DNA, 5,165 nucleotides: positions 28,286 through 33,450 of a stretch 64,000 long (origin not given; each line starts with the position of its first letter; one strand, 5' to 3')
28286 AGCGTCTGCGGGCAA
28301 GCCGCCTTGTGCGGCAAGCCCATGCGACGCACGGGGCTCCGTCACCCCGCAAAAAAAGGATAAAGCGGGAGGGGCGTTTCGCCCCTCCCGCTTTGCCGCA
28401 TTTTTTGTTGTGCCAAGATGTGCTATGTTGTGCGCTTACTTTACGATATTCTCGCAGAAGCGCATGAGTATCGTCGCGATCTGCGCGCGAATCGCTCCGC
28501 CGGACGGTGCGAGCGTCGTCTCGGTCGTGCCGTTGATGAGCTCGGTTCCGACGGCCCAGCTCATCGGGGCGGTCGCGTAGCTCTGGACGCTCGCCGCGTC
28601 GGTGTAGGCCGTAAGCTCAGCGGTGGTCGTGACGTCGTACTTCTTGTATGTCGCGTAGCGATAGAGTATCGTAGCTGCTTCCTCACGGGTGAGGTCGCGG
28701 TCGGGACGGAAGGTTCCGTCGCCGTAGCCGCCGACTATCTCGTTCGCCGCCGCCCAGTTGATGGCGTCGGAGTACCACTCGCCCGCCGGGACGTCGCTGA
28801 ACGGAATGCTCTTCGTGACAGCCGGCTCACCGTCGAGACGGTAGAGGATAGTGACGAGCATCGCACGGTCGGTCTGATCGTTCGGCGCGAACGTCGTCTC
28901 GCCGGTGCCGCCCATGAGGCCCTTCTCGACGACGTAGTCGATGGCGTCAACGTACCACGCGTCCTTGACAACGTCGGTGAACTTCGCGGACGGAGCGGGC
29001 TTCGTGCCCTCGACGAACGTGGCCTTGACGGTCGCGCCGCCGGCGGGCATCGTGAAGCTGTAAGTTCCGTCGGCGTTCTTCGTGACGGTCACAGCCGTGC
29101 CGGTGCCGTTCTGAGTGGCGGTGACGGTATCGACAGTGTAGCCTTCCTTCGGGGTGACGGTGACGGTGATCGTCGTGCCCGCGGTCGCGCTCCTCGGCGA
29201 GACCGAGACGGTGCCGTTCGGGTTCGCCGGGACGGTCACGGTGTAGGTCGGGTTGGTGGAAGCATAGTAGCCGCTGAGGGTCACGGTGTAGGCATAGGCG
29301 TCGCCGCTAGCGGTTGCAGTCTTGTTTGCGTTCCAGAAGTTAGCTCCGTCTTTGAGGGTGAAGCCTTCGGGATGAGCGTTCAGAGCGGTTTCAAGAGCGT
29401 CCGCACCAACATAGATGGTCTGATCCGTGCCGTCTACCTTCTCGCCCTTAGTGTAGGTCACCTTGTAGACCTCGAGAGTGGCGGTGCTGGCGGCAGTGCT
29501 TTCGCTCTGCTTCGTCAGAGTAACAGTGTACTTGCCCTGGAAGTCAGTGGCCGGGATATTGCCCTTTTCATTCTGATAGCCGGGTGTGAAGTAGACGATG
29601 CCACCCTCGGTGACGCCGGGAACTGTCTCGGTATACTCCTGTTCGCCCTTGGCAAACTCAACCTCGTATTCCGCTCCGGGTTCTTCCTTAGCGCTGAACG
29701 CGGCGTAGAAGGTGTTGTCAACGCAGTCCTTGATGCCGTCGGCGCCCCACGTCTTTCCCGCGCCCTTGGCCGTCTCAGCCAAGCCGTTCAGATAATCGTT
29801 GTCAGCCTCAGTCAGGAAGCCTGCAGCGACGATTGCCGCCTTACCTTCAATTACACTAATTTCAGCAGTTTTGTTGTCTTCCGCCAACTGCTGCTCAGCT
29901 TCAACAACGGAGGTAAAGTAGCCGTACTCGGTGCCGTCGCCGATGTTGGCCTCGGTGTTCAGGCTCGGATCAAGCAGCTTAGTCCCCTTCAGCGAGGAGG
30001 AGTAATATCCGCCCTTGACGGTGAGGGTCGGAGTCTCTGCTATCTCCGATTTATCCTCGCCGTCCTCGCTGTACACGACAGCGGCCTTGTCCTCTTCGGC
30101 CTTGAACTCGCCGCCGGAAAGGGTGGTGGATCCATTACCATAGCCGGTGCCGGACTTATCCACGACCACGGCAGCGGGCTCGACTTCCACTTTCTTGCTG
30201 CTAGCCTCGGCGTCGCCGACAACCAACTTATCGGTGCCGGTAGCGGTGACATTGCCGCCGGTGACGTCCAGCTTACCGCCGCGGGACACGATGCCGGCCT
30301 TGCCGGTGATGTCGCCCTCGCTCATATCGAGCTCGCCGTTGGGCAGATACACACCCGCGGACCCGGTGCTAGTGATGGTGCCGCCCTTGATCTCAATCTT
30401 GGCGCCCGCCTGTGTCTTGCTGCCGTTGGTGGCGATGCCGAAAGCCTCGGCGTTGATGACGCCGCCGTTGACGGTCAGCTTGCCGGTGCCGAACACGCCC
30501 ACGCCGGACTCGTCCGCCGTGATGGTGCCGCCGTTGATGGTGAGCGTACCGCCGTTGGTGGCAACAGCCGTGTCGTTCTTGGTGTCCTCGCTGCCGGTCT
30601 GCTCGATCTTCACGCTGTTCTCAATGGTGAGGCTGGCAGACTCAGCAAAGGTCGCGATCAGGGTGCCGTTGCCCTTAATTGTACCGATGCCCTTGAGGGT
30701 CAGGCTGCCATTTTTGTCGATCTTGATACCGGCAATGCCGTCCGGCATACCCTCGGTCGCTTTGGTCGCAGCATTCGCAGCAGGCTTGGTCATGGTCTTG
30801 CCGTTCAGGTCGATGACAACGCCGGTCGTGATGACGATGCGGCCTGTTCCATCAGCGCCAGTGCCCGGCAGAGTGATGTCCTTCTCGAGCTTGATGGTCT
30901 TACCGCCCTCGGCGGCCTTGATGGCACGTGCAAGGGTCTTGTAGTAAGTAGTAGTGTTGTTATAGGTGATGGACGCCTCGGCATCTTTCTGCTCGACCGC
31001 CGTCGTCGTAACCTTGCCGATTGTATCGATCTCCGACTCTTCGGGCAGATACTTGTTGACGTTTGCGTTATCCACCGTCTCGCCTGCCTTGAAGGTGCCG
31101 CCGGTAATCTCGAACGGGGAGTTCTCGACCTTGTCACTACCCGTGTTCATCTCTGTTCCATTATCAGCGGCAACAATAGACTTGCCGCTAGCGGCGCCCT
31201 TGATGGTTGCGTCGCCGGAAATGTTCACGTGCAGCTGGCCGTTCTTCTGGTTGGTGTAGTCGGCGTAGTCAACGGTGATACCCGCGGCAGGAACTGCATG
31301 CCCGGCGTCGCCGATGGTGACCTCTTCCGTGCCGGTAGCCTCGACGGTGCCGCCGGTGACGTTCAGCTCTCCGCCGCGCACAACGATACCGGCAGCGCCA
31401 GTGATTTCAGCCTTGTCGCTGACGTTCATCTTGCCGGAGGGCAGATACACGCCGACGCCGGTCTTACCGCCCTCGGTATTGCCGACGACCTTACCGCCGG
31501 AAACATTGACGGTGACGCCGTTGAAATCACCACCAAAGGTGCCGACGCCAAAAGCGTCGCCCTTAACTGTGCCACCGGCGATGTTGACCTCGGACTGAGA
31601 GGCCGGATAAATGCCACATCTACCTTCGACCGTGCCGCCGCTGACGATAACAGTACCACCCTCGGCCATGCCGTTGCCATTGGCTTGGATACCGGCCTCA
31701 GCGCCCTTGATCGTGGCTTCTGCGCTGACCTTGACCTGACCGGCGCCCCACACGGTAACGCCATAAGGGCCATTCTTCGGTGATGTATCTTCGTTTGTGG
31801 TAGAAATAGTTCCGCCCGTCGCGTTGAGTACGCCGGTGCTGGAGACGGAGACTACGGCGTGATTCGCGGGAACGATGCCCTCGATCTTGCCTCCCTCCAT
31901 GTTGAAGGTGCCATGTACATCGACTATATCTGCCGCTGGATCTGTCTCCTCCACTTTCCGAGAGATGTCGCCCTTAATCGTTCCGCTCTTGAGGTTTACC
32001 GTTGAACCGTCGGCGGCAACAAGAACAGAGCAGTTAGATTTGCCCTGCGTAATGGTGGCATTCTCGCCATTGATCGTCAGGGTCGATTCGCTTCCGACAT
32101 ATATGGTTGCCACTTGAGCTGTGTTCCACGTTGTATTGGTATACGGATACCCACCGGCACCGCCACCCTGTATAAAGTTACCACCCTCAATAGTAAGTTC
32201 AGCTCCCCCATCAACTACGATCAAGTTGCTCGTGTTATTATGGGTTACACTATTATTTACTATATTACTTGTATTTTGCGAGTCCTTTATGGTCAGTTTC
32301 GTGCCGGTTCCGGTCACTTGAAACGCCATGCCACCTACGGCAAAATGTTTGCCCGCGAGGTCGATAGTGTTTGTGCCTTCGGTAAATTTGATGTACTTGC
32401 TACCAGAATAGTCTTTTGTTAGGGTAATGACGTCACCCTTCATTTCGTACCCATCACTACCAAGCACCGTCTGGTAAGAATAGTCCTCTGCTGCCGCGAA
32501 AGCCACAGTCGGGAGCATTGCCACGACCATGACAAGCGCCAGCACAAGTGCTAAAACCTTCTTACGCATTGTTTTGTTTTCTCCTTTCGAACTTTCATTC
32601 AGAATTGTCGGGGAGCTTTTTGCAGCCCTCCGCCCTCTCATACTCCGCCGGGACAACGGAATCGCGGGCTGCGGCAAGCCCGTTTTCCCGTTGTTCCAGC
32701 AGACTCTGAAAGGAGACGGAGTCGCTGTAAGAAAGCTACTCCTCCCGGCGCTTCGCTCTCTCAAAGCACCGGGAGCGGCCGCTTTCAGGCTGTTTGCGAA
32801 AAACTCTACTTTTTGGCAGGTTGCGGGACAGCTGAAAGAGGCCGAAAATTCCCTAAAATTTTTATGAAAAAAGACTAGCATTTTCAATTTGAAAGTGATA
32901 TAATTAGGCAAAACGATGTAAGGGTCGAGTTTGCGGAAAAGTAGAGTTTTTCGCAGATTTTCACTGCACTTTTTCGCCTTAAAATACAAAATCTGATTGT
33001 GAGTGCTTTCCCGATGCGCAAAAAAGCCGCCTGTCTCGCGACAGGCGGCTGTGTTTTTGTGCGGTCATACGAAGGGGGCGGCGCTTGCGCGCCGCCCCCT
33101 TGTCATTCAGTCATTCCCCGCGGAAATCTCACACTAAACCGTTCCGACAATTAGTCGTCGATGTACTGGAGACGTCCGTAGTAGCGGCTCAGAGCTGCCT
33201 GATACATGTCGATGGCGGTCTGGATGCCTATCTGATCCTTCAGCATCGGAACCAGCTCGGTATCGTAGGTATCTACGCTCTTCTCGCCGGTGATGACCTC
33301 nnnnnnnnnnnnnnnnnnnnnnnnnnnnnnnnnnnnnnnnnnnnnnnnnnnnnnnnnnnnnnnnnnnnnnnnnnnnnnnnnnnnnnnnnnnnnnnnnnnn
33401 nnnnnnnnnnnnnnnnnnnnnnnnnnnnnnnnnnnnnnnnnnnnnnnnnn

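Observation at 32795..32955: Candidate invertible promoter switch upstream of the 1377-aa SLH surface-protein gene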

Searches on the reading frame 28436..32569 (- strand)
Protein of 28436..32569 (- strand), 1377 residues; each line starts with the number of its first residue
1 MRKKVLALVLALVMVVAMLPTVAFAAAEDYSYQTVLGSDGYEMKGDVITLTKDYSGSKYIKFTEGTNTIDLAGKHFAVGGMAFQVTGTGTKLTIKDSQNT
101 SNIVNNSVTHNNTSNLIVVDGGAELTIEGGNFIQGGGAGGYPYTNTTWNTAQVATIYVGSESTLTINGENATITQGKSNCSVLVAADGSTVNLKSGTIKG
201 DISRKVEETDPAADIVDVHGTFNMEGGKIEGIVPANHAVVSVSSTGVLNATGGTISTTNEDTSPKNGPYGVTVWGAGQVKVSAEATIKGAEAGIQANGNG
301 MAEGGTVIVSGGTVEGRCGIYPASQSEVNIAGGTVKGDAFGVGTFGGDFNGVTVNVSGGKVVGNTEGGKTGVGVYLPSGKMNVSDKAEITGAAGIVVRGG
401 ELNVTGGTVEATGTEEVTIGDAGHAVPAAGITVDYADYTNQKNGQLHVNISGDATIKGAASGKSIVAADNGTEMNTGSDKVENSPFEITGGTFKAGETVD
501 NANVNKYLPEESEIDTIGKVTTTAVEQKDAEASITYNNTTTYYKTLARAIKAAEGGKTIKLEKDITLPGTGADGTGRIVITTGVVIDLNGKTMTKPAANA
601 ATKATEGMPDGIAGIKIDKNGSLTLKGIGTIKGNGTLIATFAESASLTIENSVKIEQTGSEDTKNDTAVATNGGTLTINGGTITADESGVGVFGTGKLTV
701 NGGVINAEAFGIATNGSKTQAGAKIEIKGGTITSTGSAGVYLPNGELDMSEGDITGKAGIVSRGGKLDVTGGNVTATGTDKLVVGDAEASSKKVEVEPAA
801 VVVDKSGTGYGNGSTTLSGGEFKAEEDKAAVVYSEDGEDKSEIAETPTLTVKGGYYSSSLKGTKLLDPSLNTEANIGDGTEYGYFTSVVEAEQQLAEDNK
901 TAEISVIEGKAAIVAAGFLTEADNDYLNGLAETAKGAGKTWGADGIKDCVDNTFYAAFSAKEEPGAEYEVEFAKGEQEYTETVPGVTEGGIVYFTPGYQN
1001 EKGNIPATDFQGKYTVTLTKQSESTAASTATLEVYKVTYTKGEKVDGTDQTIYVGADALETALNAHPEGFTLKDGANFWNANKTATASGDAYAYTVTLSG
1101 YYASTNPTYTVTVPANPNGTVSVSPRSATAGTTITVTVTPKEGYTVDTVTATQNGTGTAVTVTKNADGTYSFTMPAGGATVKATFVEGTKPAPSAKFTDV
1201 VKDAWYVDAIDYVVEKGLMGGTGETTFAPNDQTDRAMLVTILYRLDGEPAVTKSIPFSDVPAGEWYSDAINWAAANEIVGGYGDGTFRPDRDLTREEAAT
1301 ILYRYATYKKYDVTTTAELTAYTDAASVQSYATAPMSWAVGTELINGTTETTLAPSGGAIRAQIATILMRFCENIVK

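Call 9: search_protein_families(library=pfam, proteins=[window:28436-32569:-], max_evalue=0.001)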
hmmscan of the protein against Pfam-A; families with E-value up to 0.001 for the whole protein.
window:28436-32569:- (1377 aa): 2 families
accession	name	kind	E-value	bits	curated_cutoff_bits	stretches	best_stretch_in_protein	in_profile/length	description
PF00395.25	SLH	-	7.7e-32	109.5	20.8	3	1256-1299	1-44/44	S-layer homology domain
PF18998.6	Flg_new_2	-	2.7e-10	40.5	23.6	1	1109-1187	1-71/73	Divergent InlB B-repeat domain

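Call 14: find_encoding_contigs(protein=window:28436-32569:-, flank=6000, max_places=10)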
Protein window:28436-32569:- (1377 aa): no gene with exactly this product is on record in the collection.

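Call 32: find_homologous_proteins(query=window:28436-32569:-, max_evalue=1e-20)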
Query window:28436-32569:- (1377 aa): 486 proteins with E <= 1e-20 among 8000 candidates; the best 120 are listed.
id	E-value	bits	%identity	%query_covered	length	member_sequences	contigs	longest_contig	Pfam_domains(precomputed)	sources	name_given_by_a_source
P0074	0.0e+0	2950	100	100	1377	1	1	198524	PF18998.7,PF00395.26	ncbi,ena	-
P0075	5.0e-282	957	51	79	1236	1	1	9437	PF00395.26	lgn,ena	-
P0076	1.1e-206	707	44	34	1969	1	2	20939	PF18998.7,PF00395.26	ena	-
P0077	6.0e-183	629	37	100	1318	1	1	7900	PF18998.7,PF00395.26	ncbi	-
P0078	2.2e-178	614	47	20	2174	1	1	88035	PF08402.17,PF17899.7,PF18998.7,PF13860.13,PF00395.26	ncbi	-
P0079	1.4e-163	565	36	63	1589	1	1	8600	PF00395.26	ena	-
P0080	3.9e-154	533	92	21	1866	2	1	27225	PF18998.7,PF00395.26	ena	-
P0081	3.1e-120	421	37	35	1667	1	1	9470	PF00395.26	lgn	-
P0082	5.3e-115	404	48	20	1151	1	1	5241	PF18998.7,PF00395.26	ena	-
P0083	5.1e-105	371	44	28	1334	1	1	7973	PF18998.7,PF00395.26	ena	-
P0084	1.0e-90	323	59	19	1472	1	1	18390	PF00395.26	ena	-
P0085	5.1e-83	298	48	20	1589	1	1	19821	PF18998.7,PF00395.26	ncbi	-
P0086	3.4e-81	292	48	19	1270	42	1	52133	PF18998.7,PF00395.26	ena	-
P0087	4.4e-80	288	50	19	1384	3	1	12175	PF18998.7,PF00395.26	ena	-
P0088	7.3e-79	284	54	20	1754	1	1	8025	PF18998.7,PF13620.13,PF00395.26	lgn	-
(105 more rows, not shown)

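Call 33: find_encoding_contigs(protein=P0074, flank=3000, max_places=10)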
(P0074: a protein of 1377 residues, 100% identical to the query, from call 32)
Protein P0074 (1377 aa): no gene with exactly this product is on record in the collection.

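Call 40: find_encoding_contigs(protein=P0080, flank=4000, max_places=10)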
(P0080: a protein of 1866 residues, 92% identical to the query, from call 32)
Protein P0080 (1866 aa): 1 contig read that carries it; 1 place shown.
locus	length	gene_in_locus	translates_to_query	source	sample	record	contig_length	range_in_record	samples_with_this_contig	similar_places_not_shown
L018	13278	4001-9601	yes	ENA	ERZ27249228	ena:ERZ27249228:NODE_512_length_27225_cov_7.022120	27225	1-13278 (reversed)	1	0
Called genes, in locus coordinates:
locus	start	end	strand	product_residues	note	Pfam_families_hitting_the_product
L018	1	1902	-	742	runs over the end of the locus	PF00753:Lactamase_B, PF23023:Anti-Pycsar_Apyc1 (faint), PF12706:Lactamase_B_2, PF22505:RNase_J_b_CASP, PF07521:RMMBL, PF17770:RNase_J_C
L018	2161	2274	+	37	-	-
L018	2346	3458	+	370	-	PF01408:GFO_IDH_MocA, PF22725:GFO_IDH_MocA_C3, PF02894:GFO_IDH_MocA_C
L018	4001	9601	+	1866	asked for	PF18998:Flg_new_2, PF00395:SLH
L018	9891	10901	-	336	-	PF03590:AsnA, PF00152:tRNA-synt_2 (faint)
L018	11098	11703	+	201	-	PF17851:GH43_C2 (weak), PF07081:DUF1349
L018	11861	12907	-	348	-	PF01757:Acyl_transf_3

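Call 41: find_encoding_contigs(protein=P0075, flank=4000, max_places=10)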
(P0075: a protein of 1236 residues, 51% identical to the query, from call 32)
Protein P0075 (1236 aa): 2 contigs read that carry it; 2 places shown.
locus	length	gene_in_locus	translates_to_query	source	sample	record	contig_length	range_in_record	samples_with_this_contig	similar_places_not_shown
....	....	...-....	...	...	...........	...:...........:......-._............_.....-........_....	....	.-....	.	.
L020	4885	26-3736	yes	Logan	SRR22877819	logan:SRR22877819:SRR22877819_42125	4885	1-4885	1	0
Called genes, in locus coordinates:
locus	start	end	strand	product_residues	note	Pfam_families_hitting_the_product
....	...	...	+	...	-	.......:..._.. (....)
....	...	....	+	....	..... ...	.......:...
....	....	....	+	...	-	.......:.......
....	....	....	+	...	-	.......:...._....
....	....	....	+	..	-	-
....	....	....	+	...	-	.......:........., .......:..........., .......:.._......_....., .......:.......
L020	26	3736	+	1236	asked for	PF00395:SLH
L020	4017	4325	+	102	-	PF12958:DUF3847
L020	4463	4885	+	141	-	?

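Call 53: find_encoding_contigs(protein=P0076, flank=4000, max_places=10)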
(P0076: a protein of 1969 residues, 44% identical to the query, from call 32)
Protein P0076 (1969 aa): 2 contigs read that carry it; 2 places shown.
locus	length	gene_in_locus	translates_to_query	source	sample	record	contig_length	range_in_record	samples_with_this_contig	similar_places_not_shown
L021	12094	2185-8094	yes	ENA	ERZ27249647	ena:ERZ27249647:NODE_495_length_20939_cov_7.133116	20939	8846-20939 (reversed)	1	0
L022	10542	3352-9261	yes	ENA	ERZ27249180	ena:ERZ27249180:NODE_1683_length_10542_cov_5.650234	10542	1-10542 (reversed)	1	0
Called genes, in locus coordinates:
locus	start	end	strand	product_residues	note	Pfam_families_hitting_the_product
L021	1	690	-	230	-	?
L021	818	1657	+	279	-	PF02899:Phage_int_SAM_1 (weak), PF13495:Phage_int_SAM_4 (weak), PF00589:Phage_integrase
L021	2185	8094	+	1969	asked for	PF18998:Flg_new_2, PF00395:SLH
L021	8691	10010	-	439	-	PF10117:McrBC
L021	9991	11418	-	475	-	PF00004:AAA (faint), PF07728:AAA_5 (weak), PF28529:McrB_lid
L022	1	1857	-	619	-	?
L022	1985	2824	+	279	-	PF02899:Phage_int_SAM_1 (weak), PF13495:Phage_int_SAM_4 (weak), PF00589:Phage_integrase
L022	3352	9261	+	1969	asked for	PF18998:Flg_new_2, PF00395:SLH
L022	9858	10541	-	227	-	?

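Call 64: search_protein_families(library=ncbifam, proteins=[window:28436-32569:-, L021:818-1657:+], max_evalue=0.001)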
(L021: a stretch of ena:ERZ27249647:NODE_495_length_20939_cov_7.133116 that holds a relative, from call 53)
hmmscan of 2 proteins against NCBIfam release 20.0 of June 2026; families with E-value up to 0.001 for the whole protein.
window:28436-32569:- (1377 aa): 1 family
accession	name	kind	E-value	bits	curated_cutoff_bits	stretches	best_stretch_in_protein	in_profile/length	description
NF033190.2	inl_like_NEAT_1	exception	9.9e-18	63.8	1275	2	1195-1304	641-750/754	NEAT domain-containing leucine-rich repeat protein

L021:818-1657:+ (279 aa): 11 families
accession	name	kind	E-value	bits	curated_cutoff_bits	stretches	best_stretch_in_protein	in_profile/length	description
NF040815.2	recomb_XerA_Arch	equivalog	9.6e-41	140.1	220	1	10-267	1-259/263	site-specific tyrosine recombinase/integron integrase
TIGR02225.1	recomb_XerD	equivalog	1.2e-36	126.6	329.6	1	11-261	2-273/290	site-specific tyrosine recombinase XerD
NF001399.0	PRK00283.1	subfamily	8.2e-35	120.5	279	1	5-262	5-283/300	tyrosine recombinase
TIGR02224.1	recomb_XerC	equivalog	9.1e-32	110.6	335.15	1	11-261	2-276/295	tyrosine recombinase XerC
NF003462.0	PRK05084.1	equivalog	3.5e-16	58.9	267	1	132-274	205-356/360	tyrosine recombinase XerS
TIGR02249.1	integrase_gron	subfamily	1.1e-14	54.5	265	2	198-260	237-298/315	integron integrase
NF002331.0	PRK01287.1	subfamily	2.3e-11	43.3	371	1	104-261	142-311/365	site-specific tyrosine recombinase XerC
NF011946.0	PRK15417.1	equivalog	1.2e-08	34.6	435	1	204-261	258-314/337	integron integrase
NF007371.0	PRK09871.1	subfamily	3.1e-06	26.9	222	1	122-265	26-177/198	tyrosine-type DNA invertase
NF007370.0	PRK09870.1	subfamily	5.9e-06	26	221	1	101-262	10-179/200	tyrosine-type DNA invertase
NF040693.1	recomb_GmtY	equivalog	0.00048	19.5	340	0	194-269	361-439/441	gamma-mobile-trio recombinase GmtY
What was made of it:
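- On Tyrosine-recombinase core site: The unrelated inverton upstream of the SLH homologue in L021/L022 sits next to a Xer-like tyrosine recombinase (calls 53, 64).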

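Call 65: search_solved_structures(query=window:28436-32569:-, max_evalue=0.001)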
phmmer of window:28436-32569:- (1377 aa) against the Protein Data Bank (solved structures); distinct sequences matched with E-value up to 0.001: 4.
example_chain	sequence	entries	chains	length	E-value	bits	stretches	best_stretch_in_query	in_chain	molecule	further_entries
3pyw_A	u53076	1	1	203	6.2e-12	47.3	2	1197-1304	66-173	S-layer protein sap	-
6bt4_A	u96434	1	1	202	6.7e-12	47.2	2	1198-1303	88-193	S-layer protein sap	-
9g93_A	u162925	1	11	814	8.7e-08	33.6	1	1250-1304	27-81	S-layer protein sap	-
8bz2_A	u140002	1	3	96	0.00017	22.7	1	1255-1304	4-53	S-layer homology domain-containing protein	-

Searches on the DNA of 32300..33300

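Call 6: search_rna_families(source=window, start=32300, end=33300, threshold=evalue, max_evalue=5)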
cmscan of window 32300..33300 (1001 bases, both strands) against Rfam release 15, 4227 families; matches with E-value up to 5: 13.
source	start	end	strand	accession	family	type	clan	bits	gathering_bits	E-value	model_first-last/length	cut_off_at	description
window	33020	33111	-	RF02552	RcsR1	Gene; sRNA;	-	28.7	60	0.0013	1-96/96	no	RcsR1 sRNA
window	33054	33127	-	RF02621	BSnc120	Gene; sRNA;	-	21.9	114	0.036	1-88/88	no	Brucella sRNA 120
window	33066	33131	-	RF02353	BjrC68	Gene; sRNA;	-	20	39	0.018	1-82/82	no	Bradyrhizobiaceae sRNA BjrC68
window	33072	33140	+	RF00194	Rubella_3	Cis-reg;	-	20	35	0.36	1-68/68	no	Rubella virus 3' cis-acting element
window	32905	33058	+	RF02637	EF0408_EF0409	Gene; sRNA;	-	19.6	440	0.011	1-412/412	no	Enterococcus sRNA EF0408_EF0409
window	33020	33095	-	RF01394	isrK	Gene; sRNA;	-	18.7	50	0.19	1-77/77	no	isrK Hfq binding RNA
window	32793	32957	+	RF04128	MIR8562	Gene; miRNA;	-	18.3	211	1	1-242/242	no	MIR8562 microRNA precursor family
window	32955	33101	-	RF04310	nqrA-II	Cis-reg;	-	18.2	55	3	1-174/174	no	nqrA-II ncRNA motif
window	32629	32718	-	RF02000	MIR1846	Gene; miRNA;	-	17.4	77.5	2.9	1-110/110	no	MIR1846 microRNA precursor family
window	32638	32709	+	RF03366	mir-3122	Gene; miRNA;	-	17.4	92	4.7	1-73/73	no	mir-3122 microRNA precursor family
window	32745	32774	-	RF02231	sX12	Gene; sRNA;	-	16.9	106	3.2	44-73/78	no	Xanthomonas sRNA sX12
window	33019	33114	-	RF02883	BcKCsr2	Gene; sRNA;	-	15.7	40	0.73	1-129/129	no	Burkholderia sRNA 2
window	32940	33058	+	RF02694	RalA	Gene; sRNA;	-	14.5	170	2.1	1-179/179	no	RalR antitoxin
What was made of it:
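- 32570..32794 (-): 225-nt GC-rich structured leader between the switch and the ATG. Hairpin 1 is 32731-32786 and hairpin 2 is 32634-32713. The anti-SD-like UCUCCUUUC lies at 32716-32708 and the RBS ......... at 32588-32580. No Rfam match (call 6).
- Tried and rejected: An Rfam search of 32300-33300 at E up to 5 gave no credible family for the switch or the leader (call 6).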
